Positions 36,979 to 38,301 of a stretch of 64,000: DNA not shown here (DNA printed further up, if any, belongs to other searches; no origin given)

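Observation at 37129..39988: Low-GC three-gene operon (PD-(D/E)xK sce7726-like / sce7725-like / zinc-ribbon RES protein): candidate undescribed NAD+-targeting defence system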

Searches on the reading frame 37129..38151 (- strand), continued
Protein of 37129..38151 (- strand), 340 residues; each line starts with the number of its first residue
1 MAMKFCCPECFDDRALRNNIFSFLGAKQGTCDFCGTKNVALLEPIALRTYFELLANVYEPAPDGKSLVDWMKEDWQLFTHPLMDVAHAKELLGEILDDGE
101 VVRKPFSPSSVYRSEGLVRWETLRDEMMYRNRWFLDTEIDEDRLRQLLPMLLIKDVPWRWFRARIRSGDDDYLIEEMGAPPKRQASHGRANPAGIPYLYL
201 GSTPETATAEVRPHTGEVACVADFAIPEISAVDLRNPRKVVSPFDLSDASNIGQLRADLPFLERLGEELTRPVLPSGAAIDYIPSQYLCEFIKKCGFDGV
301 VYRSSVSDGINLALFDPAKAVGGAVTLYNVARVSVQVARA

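Call 79: search_solved_structures(query=A6, max_evalue=1, show_alignments=2)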
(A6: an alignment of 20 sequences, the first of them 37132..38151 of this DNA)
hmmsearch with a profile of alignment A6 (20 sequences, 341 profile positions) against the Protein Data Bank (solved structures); distinct sequences matched with E-value up to 1: 0.

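Call 106: find_related_loci(query=A6, collection=viral_contigs, flank=4000)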
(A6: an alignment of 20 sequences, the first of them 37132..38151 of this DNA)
Query A6 (340 aa) in viral_contigs; peptide patterns used: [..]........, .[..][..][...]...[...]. (x = any residue, [..] = any of these).
67 stretches matched a pattern; 19 encode a relative of the query (tblastn E <= 1e-3); 19 distinct loci.
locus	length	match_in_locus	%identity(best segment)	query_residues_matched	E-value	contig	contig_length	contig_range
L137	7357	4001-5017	73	1-340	1e-171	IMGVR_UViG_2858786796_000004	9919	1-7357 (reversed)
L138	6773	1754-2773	75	1-340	2e-169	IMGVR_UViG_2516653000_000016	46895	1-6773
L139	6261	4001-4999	68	6-337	4e-155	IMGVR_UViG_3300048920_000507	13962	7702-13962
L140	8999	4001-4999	55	6-335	2e-107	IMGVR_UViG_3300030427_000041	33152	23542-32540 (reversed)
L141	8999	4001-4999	55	6-335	2e-107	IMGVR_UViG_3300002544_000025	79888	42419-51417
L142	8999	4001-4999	55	6-335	2e-107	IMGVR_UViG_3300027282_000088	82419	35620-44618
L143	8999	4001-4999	55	6-335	2e-107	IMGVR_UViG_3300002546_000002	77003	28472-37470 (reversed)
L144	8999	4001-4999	55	6-335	2e-107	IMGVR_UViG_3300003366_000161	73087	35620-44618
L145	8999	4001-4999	55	6-335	2e-107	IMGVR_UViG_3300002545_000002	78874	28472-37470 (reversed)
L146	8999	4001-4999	55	6-335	2e-107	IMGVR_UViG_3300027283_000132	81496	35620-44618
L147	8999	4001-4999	55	6-335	2e-107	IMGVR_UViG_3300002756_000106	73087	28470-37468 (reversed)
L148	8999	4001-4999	55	6-335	2e-107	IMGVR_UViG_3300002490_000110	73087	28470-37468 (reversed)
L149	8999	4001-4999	55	6-335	2e-107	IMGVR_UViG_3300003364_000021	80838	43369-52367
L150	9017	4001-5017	33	4-333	5e-51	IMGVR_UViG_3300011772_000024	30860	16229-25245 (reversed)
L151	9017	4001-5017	33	4-333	4e-51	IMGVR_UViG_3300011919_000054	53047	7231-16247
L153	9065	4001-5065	29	6-337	3e-42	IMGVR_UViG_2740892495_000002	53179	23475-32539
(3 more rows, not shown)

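Call 112: search_protein_families(library=phrogs, proteins=[window:37132-38151:-], max_evalue=0.01)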
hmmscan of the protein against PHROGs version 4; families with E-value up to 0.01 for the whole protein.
window:37132-38151:- (340 aa): 0 families

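Call 118: search_protein_families(library=pfam, proteins=[L101:3989-5359:+, L153:3986-5083:+], max_evalue=0.01)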
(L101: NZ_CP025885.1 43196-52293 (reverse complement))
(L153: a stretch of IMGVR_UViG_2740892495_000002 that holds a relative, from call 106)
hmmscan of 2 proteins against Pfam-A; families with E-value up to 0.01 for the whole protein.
L101:3989-5359:+ (457 aa): 2 families
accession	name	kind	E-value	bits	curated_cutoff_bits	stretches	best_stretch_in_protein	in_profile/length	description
PF08808.17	RES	-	1.1e-14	55.2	23.2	1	205-351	18-137/157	RES domain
PF18870.6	HEPN_RES_NTD1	-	0.0041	17.9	27.4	1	29-149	5-127/131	HEPN/RES N-terminal domain 1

L153:3986-5083:+ (366 aa): 2 families
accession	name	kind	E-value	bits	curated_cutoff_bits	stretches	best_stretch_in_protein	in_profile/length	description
PF08808.17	RES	-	1.8e-14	54.5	23.2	1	203-342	14-141/157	RES domain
PF18870.6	HEPN_RES_NTD1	-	4.6e-06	27.4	27.4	1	27-166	6-128/131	HEPN/RES N-terminal domain 1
